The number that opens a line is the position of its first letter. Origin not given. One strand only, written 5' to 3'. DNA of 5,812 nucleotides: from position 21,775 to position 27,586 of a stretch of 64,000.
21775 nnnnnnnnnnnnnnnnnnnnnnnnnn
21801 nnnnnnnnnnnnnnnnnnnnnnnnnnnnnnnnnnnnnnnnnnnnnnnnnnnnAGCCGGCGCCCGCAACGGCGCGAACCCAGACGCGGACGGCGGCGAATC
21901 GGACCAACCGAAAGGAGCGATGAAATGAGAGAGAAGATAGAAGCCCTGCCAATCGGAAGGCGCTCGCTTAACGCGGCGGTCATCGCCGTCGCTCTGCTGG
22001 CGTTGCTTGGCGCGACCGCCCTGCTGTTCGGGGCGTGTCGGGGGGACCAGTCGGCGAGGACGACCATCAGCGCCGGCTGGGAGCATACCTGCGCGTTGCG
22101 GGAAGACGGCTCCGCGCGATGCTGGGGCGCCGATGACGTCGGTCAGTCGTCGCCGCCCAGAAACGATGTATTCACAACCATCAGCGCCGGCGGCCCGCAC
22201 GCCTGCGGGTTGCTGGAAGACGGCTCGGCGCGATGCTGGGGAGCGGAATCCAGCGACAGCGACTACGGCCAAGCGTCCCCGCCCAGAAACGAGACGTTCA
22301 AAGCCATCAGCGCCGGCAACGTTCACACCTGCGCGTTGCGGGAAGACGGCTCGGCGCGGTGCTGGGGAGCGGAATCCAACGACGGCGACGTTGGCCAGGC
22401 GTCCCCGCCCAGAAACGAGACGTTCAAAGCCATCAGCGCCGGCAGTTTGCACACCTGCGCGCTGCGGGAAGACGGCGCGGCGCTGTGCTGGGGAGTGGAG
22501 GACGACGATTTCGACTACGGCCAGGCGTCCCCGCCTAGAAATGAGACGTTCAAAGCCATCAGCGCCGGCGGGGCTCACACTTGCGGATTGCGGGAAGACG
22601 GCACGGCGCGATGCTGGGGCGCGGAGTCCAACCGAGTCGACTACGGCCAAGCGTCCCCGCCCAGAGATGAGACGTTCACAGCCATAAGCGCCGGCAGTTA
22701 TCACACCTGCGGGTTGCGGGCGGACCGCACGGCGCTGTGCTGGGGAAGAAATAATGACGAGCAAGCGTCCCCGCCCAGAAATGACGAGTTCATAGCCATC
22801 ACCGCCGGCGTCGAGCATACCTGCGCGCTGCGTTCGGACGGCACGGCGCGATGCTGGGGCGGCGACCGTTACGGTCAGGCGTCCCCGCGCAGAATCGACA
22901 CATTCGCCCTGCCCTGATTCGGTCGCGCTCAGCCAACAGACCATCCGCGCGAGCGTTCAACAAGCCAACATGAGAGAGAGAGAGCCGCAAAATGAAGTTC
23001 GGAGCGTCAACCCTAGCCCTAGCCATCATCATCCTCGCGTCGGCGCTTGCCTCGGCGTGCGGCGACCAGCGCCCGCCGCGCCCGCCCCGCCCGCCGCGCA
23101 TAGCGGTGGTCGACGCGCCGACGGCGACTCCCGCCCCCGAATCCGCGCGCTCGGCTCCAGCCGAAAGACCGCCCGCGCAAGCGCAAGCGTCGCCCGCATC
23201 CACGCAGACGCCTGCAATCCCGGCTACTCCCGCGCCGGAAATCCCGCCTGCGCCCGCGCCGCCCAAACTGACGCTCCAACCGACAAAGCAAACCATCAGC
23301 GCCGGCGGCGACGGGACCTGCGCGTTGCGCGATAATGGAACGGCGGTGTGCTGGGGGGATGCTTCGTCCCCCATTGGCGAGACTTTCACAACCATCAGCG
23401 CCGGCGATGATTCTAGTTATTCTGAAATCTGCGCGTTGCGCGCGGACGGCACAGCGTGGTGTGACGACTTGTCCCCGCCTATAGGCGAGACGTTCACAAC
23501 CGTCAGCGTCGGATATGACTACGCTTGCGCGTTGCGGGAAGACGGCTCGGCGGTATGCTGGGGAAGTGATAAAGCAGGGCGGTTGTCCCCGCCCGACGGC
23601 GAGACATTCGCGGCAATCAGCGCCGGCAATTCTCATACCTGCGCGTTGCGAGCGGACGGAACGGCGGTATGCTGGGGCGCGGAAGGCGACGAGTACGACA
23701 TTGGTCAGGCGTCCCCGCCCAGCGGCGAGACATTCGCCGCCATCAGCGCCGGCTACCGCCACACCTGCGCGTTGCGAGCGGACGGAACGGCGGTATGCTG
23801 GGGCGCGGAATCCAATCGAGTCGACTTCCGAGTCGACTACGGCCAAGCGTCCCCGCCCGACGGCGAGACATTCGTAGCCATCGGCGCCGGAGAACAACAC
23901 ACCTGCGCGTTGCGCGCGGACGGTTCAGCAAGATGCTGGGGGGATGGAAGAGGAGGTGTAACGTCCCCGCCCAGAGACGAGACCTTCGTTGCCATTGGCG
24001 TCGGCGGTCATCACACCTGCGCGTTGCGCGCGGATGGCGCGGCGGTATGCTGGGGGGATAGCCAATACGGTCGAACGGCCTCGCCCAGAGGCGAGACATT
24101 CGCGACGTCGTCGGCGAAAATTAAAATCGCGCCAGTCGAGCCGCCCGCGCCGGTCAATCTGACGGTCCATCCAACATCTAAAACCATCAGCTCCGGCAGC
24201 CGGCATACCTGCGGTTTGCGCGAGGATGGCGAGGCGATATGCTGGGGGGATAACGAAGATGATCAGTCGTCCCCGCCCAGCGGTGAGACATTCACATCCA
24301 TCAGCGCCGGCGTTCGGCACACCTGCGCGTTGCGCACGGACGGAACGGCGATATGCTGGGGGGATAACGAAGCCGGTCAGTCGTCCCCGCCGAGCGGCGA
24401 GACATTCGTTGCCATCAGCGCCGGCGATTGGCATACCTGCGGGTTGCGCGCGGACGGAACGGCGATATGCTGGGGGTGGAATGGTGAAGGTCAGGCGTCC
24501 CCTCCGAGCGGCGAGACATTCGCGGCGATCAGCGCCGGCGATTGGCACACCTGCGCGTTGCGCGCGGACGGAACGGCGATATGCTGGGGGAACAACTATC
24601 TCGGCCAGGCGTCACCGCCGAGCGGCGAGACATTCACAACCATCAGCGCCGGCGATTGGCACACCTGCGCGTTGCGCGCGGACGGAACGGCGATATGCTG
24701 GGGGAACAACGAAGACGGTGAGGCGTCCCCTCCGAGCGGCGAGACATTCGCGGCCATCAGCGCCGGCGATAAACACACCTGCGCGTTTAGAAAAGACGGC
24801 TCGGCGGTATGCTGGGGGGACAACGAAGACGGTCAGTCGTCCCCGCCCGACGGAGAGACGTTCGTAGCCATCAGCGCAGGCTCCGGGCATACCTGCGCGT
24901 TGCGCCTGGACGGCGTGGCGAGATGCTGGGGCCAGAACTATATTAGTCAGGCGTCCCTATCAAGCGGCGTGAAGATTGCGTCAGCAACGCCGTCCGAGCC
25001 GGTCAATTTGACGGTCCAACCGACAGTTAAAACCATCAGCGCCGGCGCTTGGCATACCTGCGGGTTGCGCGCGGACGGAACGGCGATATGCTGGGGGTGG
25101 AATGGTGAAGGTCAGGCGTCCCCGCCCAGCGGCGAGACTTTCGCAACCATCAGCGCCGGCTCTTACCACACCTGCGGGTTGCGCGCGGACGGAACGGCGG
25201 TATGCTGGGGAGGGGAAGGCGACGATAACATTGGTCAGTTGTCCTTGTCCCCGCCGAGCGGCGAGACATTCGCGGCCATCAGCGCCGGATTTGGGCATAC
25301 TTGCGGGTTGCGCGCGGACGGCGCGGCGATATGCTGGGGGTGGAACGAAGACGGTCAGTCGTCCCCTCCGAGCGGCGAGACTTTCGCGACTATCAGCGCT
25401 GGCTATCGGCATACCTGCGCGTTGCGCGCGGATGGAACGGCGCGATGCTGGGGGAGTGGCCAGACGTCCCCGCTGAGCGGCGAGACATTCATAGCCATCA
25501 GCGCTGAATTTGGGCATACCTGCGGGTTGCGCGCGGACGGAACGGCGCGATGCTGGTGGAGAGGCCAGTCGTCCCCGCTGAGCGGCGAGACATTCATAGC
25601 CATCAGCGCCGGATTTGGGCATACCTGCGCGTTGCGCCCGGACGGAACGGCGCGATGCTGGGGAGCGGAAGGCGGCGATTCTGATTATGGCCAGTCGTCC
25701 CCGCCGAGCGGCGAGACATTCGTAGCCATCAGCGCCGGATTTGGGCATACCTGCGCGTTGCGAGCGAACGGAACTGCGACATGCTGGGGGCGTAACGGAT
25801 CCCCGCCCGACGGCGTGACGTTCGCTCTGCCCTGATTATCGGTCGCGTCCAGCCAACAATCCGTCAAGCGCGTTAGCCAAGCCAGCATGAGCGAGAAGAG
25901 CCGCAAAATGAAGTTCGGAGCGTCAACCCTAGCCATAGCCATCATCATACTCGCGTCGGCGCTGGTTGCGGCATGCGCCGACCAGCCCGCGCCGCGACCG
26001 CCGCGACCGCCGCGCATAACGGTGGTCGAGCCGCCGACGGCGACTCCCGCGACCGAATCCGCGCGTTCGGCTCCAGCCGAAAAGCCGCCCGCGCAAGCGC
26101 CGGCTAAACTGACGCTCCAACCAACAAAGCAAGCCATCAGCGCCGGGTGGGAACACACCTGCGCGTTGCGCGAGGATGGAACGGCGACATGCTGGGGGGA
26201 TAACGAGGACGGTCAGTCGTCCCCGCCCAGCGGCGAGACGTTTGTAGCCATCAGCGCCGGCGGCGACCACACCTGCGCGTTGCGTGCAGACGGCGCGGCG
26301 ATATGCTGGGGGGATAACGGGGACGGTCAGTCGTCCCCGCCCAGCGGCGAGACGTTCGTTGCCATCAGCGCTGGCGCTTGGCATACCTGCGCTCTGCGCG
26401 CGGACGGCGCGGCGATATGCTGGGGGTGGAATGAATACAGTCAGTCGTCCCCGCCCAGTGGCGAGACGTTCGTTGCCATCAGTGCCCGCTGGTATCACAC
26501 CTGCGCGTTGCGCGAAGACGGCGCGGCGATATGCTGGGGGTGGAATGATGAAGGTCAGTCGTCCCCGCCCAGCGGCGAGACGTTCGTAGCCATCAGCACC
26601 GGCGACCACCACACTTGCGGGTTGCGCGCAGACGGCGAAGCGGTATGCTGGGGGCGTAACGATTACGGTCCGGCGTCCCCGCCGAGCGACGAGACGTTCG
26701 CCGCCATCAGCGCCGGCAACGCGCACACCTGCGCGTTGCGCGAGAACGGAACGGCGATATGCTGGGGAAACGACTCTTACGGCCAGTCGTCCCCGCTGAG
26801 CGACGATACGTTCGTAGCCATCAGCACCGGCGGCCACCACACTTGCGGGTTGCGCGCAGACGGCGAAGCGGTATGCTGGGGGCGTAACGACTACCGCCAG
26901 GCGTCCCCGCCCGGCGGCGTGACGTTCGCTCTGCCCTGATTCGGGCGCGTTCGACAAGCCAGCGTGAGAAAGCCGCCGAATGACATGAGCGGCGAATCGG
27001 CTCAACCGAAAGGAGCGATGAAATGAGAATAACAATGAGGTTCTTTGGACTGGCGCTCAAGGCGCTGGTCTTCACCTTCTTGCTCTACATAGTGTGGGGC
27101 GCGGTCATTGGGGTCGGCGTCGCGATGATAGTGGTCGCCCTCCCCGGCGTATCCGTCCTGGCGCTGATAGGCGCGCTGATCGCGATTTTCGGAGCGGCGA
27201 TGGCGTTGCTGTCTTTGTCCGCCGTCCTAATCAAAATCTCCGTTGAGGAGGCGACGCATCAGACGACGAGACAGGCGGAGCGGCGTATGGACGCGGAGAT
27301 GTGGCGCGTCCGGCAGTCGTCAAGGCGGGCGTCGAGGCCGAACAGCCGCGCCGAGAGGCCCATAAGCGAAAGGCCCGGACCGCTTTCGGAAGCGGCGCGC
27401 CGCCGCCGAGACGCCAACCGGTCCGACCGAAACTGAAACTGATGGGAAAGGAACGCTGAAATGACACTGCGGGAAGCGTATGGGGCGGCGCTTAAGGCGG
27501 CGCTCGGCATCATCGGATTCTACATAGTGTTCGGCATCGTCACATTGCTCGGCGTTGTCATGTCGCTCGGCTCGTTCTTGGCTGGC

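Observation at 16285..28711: Co-directional 12.4-kb cluster: LuxR - microprotein - PD40 chimera - S8/vWA protease - three RCC1 propellers - repeated-module membrane proteins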

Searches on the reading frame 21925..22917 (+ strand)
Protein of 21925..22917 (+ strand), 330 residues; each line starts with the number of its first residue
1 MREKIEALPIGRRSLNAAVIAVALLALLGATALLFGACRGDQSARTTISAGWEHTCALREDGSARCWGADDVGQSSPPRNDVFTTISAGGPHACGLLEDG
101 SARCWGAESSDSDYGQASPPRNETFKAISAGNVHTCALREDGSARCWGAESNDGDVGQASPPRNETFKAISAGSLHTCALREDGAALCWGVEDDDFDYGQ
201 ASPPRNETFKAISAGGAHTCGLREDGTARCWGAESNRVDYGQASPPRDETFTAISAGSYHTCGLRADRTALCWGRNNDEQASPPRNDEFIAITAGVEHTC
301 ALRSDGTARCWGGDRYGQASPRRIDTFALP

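Call 4: search_protein_families(library=pfam, proteins=[window:21925-22917:+], max_evalue=0.01)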
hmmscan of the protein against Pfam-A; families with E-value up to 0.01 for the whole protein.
window:21925-22917:+ (330 aa): 4 families
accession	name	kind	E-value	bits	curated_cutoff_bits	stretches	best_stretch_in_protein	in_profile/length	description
PF13540.12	RCC1_2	-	7.1e-68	223.3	22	7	47-74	3-30/30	Regulator of chromosome condensation (RCC1) repeat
PF25390.1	WD40_RLD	-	2.6e-38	132.7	150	2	81-319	32-330/363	RCC1-like domain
PF00415.24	RCC1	-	2.4e-07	31.6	21.7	0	283-302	31-50/50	Regulator of chromosome condensation (RCC1) repeat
PF24230.1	Phage_zn_bind_6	-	0.00018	22.1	27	0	134-151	8-25/71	Phage zinc binding domain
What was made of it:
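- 21925..22917 (+): RCC1-type seven-bladed propeller lipoprotein. RCC1_2 E 7e-68, 7 repeats (call 4).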

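Call 28: search_protein_families(library=ncbifam, proteins=[window:21925-22917:+], max_evalue=0.01)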
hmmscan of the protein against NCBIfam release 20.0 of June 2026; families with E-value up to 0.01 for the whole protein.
window:21925-22917:+ (330 aa): 0 families

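Call 46: search_protein_families(library=padloc, proteins=[window:21925-22917:+], max_evalue=0.01)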
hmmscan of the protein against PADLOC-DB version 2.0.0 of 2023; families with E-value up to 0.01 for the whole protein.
window:21925-22917:+ (330 aa): 0 families

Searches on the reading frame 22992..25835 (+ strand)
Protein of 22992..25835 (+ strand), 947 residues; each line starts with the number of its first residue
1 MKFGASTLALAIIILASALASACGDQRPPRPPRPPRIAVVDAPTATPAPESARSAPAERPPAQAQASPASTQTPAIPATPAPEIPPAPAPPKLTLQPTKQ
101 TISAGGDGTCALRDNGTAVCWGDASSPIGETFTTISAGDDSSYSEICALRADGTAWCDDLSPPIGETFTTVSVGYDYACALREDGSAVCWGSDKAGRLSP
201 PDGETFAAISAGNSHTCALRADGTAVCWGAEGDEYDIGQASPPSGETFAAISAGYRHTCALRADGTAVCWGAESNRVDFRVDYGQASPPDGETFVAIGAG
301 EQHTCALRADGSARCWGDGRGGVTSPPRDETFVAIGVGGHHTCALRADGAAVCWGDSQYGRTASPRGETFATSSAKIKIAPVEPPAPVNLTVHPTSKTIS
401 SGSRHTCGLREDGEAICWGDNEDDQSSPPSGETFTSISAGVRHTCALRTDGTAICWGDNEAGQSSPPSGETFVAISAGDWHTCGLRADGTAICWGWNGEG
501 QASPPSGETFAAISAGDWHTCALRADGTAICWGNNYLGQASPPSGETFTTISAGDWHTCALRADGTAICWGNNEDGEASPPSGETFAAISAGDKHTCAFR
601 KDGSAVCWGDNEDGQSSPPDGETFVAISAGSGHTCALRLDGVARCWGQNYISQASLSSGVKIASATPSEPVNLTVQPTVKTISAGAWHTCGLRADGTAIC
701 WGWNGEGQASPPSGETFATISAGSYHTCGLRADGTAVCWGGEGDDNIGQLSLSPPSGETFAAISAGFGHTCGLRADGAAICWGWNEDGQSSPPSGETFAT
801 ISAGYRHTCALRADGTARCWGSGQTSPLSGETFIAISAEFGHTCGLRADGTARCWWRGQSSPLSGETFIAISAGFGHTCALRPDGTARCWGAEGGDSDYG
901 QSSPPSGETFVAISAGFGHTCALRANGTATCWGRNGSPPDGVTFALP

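Call 4: search_protein_families(library=pfam, proteins=[window:22992-25835:+], max_evalue=0.01)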
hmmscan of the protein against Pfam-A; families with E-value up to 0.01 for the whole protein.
window:22992-25835:+ (947 aa): 3 families
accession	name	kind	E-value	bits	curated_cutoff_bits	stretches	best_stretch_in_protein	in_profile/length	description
PF13540.12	RCC1_2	-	1.2e-178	575.6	22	19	435-463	2-30/30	Regulator of chromosome condensation (RCC1) repeat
PF25390.1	WD40_RLD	-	8.3e-105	351.5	150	4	204-463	31-329/363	RCC1-like domain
PF00415.24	RCC1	-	8.1e-19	68.4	21.7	0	542-561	31-50/50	Regulator of chromosome condensation (RCC1) repeat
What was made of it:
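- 22992..25835 (+): Lipoprotein with a Pro-rich stalk and three RCC1-type propellers. RCC1_2 E 1e-178, 19 repeats matched (call 4).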

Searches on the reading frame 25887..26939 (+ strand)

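Call 4: search_protein_families(library=pfam, proteins=[window:25887-26939:+], max_evalue=0.01)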
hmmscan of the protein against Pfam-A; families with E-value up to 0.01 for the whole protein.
window:25887-26939:+ (350 aa): 3 families
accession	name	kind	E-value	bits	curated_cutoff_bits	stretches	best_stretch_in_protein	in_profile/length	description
PF13540.12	RCC1_2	-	1.9e-77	253.7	22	7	83-110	3-30/30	Regulator of chromosome condensation (RCC1) repeat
PF25390.1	WD40_RLD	-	1.4e-51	176.4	150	2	72-261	22-276/363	RCC1-like domain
PF00415.24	RCC1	-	1.1e-11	45.6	21.7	0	114-132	32-50/50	Regulator of chromosome condensation (RCC1) repeat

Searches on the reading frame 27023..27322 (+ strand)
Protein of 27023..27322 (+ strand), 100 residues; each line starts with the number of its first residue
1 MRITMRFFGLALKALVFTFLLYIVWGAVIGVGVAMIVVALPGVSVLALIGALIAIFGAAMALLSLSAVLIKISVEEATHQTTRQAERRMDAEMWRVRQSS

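Call 67: find_homologous_proteins(query=A3, max_evalue=0.001)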
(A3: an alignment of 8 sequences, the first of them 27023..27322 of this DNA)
Query A3 (8 sequences) (100 aa, profile of the alignment): 2 proteins with E <= 0.001 among 8000 candidates.
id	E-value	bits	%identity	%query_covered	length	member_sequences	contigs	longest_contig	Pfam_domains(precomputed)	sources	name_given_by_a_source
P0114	9.2e-32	127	33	88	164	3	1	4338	-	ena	-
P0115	9.1e-25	105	100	100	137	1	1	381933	-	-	-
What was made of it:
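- Tried and rejected: The profile search with the 2-TM module found only two proteins (call 67).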

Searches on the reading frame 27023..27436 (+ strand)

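Call 4: search_protein_families(library=pfam, proteins=[window:27023-27436:+], max_evalue=0.01)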
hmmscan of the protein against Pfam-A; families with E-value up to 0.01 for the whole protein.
window:27023-27436:+ (137 aa): 0 families

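Call 28: search_protein_families(library=ncbifam, proteins=[window:27023-27436:+], max_evalue=0.01)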
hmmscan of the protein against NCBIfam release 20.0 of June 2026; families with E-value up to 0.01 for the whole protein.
window:27023-27436:+ (137 aa): 1 family
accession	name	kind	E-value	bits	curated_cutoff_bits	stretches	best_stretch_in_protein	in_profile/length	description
NF047333.1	Chlam_inc_CT214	subfamily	0.00025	20.4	90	1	34-90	12-68/500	CT214 family putative inclusion membrane protein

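Call 46: search_protein_families(library=padloc, proteins=[window:27023-27436:+], max_evalue=0.01)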
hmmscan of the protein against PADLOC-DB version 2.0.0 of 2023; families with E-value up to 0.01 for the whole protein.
window:27023-27436:+ (137 aa): 1 family
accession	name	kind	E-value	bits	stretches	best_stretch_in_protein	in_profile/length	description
PDLC00696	Effector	-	0.0032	15.1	1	34-99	46-111/189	2TM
